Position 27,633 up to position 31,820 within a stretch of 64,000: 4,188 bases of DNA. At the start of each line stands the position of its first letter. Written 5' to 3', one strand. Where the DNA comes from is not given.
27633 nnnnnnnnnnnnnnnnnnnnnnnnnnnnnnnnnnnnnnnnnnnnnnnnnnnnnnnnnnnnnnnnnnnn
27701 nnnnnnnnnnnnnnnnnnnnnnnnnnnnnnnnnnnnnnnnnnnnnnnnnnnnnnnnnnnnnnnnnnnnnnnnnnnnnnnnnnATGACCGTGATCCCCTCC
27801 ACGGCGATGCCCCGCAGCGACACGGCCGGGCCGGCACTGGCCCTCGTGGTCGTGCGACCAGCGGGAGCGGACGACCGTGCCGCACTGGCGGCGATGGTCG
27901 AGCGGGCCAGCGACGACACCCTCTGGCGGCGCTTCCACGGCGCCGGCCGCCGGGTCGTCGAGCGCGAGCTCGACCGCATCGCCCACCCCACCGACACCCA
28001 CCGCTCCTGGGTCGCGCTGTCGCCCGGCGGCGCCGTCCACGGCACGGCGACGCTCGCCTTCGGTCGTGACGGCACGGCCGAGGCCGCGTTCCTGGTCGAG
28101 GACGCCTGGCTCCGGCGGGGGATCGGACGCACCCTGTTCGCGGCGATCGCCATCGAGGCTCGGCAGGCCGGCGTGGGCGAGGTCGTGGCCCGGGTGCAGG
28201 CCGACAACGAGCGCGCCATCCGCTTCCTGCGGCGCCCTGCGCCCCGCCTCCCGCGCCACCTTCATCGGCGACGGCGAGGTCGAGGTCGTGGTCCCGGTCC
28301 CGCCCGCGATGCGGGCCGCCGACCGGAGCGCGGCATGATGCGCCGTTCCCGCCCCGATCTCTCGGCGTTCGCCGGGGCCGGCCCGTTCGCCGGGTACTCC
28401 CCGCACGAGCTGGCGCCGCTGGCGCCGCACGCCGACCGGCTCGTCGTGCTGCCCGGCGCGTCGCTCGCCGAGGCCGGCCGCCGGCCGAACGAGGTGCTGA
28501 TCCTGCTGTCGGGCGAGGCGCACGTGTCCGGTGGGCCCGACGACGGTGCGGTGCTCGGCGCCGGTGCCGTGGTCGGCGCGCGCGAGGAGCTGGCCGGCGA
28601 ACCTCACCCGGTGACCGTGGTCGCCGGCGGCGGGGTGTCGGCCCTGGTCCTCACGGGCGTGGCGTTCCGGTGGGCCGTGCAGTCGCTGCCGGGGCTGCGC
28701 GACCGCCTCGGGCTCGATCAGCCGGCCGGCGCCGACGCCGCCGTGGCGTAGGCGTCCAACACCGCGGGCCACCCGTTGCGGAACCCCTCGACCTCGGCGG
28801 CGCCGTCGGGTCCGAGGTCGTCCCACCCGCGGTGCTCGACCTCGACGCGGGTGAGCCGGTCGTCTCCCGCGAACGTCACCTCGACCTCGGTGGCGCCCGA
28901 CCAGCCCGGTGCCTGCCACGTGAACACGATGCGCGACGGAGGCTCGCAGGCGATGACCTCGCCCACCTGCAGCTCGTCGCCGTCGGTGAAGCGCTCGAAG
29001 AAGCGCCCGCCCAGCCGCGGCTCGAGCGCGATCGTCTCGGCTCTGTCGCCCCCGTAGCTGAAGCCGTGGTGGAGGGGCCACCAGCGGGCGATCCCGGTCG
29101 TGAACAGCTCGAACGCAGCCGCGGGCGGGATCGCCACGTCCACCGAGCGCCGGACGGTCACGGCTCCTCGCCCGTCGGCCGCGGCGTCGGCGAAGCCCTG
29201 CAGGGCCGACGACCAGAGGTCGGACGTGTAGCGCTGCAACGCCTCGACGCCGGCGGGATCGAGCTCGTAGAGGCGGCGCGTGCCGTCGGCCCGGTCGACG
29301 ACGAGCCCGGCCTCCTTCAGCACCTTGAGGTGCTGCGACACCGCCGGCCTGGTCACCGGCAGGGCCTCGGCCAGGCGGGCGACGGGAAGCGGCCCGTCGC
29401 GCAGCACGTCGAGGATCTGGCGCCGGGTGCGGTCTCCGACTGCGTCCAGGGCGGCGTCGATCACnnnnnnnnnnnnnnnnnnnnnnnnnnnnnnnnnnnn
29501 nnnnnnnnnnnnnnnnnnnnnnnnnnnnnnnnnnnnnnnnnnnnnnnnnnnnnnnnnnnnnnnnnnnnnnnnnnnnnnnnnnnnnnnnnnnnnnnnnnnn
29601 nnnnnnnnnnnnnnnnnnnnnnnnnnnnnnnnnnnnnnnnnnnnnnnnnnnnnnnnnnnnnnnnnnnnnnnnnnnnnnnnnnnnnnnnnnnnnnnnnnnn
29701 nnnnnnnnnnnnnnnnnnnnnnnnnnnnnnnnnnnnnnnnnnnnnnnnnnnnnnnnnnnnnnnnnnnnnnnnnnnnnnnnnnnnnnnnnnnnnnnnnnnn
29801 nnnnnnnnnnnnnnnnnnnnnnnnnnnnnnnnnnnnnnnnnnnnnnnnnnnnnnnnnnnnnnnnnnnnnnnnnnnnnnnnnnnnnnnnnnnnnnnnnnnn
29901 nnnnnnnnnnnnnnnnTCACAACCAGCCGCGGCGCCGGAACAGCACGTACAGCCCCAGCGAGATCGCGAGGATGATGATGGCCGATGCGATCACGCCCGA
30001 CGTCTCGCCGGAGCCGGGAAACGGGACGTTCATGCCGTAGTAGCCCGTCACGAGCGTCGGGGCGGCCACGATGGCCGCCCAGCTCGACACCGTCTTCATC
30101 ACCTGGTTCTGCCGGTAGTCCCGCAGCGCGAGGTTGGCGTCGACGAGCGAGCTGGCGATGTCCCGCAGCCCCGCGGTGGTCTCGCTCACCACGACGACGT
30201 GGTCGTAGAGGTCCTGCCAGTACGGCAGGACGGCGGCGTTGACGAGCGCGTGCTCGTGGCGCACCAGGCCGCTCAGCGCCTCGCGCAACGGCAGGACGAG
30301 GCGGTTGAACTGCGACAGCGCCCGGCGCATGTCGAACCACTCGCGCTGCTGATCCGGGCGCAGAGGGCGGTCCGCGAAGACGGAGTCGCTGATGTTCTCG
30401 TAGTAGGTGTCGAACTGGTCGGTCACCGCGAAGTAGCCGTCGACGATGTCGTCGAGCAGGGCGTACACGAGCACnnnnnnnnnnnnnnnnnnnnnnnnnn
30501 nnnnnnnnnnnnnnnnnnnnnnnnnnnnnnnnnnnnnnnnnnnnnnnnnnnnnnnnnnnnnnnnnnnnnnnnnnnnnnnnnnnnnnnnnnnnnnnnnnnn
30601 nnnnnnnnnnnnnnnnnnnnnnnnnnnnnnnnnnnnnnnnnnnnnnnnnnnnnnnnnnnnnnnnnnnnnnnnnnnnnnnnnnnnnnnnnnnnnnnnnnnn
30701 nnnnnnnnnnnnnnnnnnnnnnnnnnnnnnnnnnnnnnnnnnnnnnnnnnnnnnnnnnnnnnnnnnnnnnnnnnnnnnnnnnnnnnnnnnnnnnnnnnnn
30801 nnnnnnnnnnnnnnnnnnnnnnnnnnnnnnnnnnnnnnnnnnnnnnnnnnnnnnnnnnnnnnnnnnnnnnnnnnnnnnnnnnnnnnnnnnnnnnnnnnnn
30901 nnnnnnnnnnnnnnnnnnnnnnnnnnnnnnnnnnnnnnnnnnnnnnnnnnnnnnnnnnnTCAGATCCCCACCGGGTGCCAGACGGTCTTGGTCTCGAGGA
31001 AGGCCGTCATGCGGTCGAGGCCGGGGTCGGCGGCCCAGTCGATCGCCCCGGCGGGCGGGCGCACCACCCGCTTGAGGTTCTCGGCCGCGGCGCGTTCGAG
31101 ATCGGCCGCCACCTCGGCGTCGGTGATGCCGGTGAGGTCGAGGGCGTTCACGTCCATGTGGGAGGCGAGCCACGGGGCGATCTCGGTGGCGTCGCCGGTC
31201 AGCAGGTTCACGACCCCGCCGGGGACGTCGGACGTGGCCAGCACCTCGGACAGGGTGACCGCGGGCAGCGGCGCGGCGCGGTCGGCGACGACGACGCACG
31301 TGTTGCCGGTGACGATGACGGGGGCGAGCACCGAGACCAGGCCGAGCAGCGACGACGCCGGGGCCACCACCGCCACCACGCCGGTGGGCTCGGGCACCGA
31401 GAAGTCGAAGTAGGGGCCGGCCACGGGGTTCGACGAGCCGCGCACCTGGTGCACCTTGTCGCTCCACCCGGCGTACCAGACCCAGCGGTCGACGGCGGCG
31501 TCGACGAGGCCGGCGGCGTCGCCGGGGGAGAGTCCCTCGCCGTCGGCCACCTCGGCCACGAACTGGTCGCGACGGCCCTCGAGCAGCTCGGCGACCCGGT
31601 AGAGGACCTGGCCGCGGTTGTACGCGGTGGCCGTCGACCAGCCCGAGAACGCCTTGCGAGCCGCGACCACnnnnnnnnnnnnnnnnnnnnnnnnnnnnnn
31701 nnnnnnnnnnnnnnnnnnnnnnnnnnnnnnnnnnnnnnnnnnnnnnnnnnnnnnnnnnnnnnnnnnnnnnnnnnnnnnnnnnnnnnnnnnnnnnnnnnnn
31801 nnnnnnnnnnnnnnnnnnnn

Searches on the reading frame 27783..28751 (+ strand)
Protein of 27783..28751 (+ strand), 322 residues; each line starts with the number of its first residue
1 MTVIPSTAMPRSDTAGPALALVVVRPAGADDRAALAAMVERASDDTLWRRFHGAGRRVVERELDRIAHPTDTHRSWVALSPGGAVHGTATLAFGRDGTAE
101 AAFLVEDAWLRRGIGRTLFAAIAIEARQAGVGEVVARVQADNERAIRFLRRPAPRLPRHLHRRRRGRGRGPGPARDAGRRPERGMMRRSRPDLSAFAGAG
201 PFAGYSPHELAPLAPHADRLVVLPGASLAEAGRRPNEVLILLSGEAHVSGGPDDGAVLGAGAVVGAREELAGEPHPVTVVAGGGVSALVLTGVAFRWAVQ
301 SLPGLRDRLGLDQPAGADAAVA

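Call 51: search_protein_families(library=pfam, proteins=[window:27783-28751:+], max_evalue=0.001)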
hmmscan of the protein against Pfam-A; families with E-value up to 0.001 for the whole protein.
window:27783-28751:+ (322 aa): 4 families
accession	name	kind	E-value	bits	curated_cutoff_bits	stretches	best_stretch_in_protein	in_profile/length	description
PF00583.31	Acetyltransf_1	-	2.7e-09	37.7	20.7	1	68-150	25-112/116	Acetyltransferase (GNAT) family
PF00027.35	cNMP_binding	-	3.1e-07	30.7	27.5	1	222-300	4-87/89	Cyclic nucleotide-binding domain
PF13302.13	Acetyltransf_3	-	2e-05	25.8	25.4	1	23-151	3-134/138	Acetyltransferase (GNAT) domain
PF13508.13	Acetyltransf_7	-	2.5e-05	25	27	1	73-149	3-77/84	Acetyltransferase (GNAT) domain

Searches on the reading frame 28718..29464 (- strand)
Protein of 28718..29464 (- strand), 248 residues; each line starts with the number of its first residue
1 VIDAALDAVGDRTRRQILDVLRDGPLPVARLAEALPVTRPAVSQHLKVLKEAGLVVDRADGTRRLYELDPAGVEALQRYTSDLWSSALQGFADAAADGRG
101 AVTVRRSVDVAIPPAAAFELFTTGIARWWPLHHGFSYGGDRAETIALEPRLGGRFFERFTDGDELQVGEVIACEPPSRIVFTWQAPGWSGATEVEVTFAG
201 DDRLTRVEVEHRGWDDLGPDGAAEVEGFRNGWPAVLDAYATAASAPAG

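Call 50: search_protein_families(library=pfam, proteins=[window:28718-29464:-], max_evalue=0.001)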
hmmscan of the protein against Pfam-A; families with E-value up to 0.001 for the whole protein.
window:28718-29464:- (248 aa): 10 families
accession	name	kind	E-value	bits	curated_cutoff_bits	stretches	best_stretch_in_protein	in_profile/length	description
PF08327.17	AHSA1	-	8.4e-14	52.3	22.1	1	112-238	2-119/125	Activator of Hsp90 ATPase homolog 1-like protein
PF01022.26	HTH_5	-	1.4e-13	50.9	22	1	11-55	1-45/47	Bacterial regulatory protein, arsR family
PF12840.13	HTH_20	-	1.1e-12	48.2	27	1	10-56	2-49/51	Helix-turn-helix domain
PF12802.13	MarR_2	-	3.1e-08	34.1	27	1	15-61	8-56/61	MarR family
PF13412.12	HTH_24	-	2.4e-06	27.4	21.9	1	11-55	2-47/48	Winged helix-turn-helix DNA-binding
PF25213.1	HVO_A0261_N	-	1.3e-05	25.4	35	1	10-79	9-74/86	HVO_A0261 N-terminal domain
PF08279.18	HTH_11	-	1.8e-05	25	25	1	14-56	2-46/55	HTH domain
PF13545.12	HTH_Crp_2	-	0.00018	21.9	27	1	25-74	22-68/70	Crp-like helix-turn-helix domain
PF09339.16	HTH_IclR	-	0.00025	21.2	22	1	17-56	8-49/52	IclR helix-turn-helix domain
PF21476.4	PF0610-like_N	-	0.00035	21.2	33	1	13-48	2-37/50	PF0610-like, N-terminal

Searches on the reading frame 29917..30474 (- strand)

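Call 50: search_protein_families(library=pfam, proteins=[window:29917-30474:-], max_evalue=0.001)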
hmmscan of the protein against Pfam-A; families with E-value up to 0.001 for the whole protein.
window:29917-30474:- (185 aa): 1 family
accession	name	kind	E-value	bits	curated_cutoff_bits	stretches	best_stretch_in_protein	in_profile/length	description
PF01544.23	CorA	-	1.5e-35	123.4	27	1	2-181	111-292/292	CorA-like Mg2+ transporter protein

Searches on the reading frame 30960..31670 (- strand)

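Call 51: search_protein_families(library=pfam, proteins=[window:30960-31670:-], max_evalue=0.001)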
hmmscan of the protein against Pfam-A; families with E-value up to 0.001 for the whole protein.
window:30960-31670:- (236 aa): 1 family
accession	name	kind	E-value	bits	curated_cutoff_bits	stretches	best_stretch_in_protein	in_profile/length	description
PF00171.27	Aldedh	-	9.4e-32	110.6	23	1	3-203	37-233/461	Aldehyde dehydrogenase family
